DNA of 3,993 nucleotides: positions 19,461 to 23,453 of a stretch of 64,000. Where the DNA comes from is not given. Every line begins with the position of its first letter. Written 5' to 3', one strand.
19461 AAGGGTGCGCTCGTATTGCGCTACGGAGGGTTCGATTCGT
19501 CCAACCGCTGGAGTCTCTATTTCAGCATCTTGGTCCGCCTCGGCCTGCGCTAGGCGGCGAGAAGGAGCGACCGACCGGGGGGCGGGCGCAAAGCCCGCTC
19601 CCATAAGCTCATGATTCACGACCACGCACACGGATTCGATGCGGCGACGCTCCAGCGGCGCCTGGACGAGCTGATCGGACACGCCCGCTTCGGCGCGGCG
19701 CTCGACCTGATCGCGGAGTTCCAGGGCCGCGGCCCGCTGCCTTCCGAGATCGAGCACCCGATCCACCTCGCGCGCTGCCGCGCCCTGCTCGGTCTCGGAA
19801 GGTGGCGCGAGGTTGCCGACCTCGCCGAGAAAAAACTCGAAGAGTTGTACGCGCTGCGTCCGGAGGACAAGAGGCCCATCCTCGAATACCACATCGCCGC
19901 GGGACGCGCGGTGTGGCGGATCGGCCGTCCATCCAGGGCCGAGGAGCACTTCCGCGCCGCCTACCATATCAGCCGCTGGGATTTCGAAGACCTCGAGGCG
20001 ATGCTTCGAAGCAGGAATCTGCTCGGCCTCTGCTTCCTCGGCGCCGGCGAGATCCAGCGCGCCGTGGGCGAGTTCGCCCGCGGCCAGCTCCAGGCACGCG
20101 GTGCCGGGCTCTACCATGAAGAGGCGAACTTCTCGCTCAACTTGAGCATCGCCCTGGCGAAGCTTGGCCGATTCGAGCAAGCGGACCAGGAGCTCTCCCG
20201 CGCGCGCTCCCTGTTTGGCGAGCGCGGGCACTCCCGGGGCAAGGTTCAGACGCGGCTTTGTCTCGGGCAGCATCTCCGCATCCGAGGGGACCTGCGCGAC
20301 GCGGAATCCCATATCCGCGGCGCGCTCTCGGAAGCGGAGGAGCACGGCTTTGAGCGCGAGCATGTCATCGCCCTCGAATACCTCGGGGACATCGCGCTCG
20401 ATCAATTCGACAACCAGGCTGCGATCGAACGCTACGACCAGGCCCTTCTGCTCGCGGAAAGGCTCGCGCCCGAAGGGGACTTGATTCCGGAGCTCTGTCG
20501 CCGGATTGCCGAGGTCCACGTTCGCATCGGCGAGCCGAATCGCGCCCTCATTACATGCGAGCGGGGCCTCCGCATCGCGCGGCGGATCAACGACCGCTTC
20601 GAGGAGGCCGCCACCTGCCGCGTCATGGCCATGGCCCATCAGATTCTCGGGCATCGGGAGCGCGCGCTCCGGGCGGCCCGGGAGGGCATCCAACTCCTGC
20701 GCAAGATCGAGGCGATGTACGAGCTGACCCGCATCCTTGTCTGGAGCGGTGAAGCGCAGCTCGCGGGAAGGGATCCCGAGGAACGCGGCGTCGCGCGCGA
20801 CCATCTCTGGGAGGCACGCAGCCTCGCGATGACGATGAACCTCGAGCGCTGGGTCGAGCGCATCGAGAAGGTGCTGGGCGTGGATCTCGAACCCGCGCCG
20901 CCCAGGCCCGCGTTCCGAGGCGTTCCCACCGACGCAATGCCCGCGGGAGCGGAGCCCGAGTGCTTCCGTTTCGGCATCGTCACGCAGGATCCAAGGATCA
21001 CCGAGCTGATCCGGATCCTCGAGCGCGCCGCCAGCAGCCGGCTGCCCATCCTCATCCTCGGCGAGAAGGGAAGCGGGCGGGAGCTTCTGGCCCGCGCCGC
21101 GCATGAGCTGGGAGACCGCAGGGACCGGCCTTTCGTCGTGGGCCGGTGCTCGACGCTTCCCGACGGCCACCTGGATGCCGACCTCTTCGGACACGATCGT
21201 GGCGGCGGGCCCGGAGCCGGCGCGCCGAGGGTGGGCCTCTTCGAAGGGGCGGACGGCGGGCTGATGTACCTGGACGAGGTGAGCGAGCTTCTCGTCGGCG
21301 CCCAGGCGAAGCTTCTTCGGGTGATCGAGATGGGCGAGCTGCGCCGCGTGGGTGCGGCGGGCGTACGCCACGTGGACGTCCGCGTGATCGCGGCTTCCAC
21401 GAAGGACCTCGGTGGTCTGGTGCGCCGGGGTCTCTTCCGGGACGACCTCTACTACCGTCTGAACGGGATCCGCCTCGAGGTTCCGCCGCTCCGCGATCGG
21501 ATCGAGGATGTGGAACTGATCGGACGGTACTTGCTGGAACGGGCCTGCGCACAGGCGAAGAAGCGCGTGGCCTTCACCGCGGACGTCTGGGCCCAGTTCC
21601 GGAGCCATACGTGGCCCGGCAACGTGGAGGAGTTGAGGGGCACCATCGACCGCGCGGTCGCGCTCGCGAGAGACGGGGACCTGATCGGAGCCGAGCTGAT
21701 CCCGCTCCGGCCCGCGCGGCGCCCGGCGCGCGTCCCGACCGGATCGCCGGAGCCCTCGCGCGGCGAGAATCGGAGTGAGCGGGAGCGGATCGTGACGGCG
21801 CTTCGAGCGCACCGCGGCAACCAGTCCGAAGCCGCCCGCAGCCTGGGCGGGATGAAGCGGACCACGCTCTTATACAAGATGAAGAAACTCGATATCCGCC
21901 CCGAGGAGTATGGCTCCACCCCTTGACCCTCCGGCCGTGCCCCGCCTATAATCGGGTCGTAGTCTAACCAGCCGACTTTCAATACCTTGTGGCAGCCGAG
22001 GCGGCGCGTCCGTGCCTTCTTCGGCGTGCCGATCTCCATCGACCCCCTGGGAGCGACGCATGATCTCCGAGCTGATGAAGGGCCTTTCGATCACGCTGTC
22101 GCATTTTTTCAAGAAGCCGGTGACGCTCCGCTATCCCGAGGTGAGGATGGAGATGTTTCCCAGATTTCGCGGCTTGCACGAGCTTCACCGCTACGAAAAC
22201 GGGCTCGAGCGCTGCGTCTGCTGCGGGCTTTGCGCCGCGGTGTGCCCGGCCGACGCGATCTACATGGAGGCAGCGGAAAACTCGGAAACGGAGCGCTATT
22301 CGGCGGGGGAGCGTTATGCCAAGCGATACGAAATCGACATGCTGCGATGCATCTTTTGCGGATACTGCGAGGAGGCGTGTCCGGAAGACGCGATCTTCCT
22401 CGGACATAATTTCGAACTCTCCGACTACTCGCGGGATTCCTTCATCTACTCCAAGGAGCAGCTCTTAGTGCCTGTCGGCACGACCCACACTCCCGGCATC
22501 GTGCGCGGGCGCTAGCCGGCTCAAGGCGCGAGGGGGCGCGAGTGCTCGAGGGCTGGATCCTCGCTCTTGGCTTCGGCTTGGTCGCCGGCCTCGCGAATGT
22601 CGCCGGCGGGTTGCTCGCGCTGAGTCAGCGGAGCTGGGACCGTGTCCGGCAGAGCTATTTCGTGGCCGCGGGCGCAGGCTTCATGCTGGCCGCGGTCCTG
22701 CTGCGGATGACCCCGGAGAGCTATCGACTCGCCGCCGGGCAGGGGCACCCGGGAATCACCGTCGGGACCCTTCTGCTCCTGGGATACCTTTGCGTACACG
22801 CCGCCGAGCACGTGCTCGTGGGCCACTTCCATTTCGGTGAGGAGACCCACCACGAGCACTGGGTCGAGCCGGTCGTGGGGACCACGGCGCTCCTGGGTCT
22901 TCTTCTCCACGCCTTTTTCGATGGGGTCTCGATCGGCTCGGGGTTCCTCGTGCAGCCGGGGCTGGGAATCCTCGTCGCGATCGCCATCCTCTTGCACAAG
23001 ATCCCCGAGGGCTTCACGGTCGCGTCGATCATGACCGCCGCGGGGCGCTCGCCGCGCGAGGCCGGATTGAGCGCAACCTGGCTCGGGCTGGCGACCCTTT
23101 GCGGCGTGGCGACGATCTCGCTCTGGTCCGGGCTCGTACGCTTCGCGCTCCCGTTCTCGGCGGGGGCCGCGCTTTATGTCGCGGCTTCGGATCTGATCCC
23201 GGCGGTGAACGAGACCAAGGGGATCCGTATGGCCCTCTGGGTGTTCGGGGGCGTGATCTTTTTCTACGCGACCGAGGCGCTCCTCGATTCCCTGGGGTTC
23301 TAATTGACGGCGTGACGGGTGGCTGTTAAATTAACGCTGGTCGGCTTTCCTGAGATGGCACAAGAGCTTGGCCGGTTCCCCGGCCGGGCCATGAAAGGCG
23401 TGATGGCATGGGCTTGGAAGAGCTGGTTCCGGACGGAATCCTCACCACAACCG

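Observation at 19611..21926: TPR-AAA+-HTH regulator of the sigma54-activator family that has lost both GAFTGA and the Walker A lysine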

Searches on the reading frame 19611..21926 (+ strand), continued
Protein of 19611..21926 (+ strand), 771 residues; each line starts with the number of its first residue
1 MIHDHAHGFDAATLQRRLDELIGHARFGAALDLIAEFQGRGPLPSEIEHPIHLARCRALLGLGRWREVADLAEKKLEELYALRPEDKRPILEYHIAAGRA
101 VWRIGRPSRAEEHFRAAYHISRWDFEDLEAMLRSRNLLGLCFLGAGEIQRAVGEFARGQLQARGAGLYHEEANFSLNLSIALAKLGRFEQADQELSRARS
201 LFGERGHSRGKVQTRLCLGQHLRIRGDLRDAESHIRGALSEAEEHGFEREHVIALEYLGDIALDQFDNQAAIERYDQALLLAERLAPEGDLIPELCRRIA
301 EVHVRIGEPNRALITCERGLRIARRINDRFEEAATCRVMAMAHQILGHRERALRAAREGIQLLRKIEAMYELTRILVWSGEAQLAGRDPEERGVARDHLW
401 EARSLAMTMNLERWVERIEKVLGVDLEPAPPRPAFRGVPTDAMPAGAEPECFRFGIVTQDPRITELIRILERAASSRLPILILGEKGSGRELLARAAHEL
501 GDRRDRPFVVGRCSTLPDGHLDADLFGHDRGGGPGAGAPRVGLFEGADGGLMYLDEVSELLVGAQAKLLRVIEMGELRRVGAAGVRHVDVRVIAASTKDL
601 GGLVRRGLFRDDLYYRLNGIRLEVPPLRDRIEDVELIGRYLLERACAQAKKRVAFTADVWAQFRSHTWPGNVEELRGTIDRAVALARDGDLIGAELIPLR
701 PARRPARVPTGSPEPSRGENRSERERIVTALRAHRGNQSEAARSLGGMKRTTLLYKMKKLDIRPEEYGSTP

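Call 80: find_encoding_contigs(protein=P0326, flank=10000, max_places=2)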
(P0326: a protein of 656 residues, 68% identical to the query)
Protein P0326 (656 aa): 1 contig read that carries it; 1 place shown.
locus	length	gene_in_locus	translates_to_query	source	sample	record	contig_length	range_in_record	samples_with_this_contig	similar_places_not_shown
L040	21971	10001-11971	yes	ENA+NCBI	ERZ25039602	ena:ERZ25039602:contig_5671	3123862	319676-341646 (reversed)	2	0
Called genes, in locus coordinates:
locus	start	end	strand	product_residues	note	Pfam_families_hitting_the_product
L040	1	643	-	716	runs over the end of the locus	PF00378:ECH_1, PF16113:ECH_2, PF02737:3HCDH_N, PF00725:3HCDH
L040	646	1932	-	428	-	PF00108:Thiolase_N, PF00109:ketoacyl-synt (weak), PF02803:Thiolase_C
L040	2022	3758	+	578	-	PF00501:AMP-binding, PF23562:AMP-binding_C_3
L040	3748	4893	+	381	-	PF18958:DUF5700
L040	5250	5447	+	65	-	-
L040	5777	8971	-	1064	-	PF00069:Pkinase, PF01636:APH (faint), PF07714:PK_Tyr_Ser-Thr, PF13191:AAA_16, PF13424:TPR_12 (faint)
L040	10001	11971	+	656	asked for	PF13424:TPR_12 (faint), PF00515:TPR_1 (faint), PF00158:Sigma54_activat, PF14532:Sigma54_activ_2, PF07724:AAA_2 (weak), PF25601:AAA_lid_14, PF02954:HTH_8 (weak)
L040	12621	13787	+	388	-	PF09924:LPG_synthase_C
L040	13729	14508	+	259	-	-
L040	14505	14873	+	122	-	PF12836:HHH_3, PF03934:T2SSK (weak)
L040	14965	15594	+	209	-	PF07617:DUF1579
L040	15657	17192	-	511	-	-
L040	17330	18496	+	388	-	-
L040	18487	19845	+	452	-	PF01433:Peptidase_M1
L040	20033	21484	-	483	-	PF00474:SSF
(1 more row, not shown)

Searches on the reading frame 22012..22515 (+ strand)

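Call 17: search_protein_families(library=pfam, proteins=[window:22012-22515:+], max_evalue=0.01)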
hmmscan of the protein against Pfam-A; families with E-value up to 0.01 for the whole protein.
window:22012-22515:+ (167 aa): 13 families
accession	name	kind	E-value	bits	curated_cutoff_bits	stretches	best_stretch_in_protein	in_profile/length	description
PF00037.32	Fer4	-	2.5e-12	46.5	21.1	2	106-128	1-23/24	4Fe-4S binding domain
PF12838.12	Fer4_7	-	1.1e-10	42.2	27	1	67-127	1-52/52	4Fe-4S dicluster domain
PF13237.11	Fer4_10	-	2.4e-08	34.2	25.5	1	65-124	6-53/53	4Fe-4S dicluster domain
PF13183.11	Fer4_8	-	2.9e-08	34.6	27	3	65-126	2-67/68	4Fe-4S dicluster domain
PF13187.11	Fer4_9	-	5.1e-08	33.3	27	1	67-128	1-52/52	4Fe-4S dicluster domain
PF14697.11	Fer4_21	-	5.6e-08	33.2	35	1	66-85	39-59/59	4Fe-4S dicluster domain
PF13484.11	Fer4_16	-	3.4e-07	31.4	30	1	67-124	1-64/66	4Fe-4S double cluster binding domain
PF13534.11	Fer4_17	-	8.1e-07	29.9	22.2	2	67-126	1-59/61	4Fe-4S dicluster domain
PF12837.12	Fer4_6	-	3.2e-06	27.3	25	1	107-128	3-24/24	4Fe-4S binding domain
PF12797.12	Fer4_2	-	1.9e-05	24.8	24.5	1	106-125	3-22/22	4Fe-4S binding domain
PF25160.1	LdpA_Fe-S-bd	-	2.6e-05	24.4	27.6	1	66-86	26-46/49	LdpA Fe-S cluster-binding domain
PF13370.11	Fer4_13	-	0.0038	18.3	24.5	0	108-125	1-18/58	4Fe-4S single cluster domain of Ferredoxin I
PF12798.12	Fer4_3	-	0.0053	18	27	1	113-127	1-15/15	4Fe-4S binding domain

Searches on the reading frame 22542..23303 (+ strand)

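Call 17: search_protein_families(library=pfam, proteins=[window:22542-23303:+], max_evalue=0.01)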
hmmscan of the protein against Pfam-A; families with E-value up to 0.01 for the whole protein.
window:22542-23303:+ (253 aa): 1 family
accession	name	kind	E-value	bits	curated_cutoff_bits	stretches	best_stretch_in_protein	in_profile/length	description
PF02535.28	Zip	-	3.3e-22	79.6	35.1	2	111-241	176-319/323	ZIP Zinc transporter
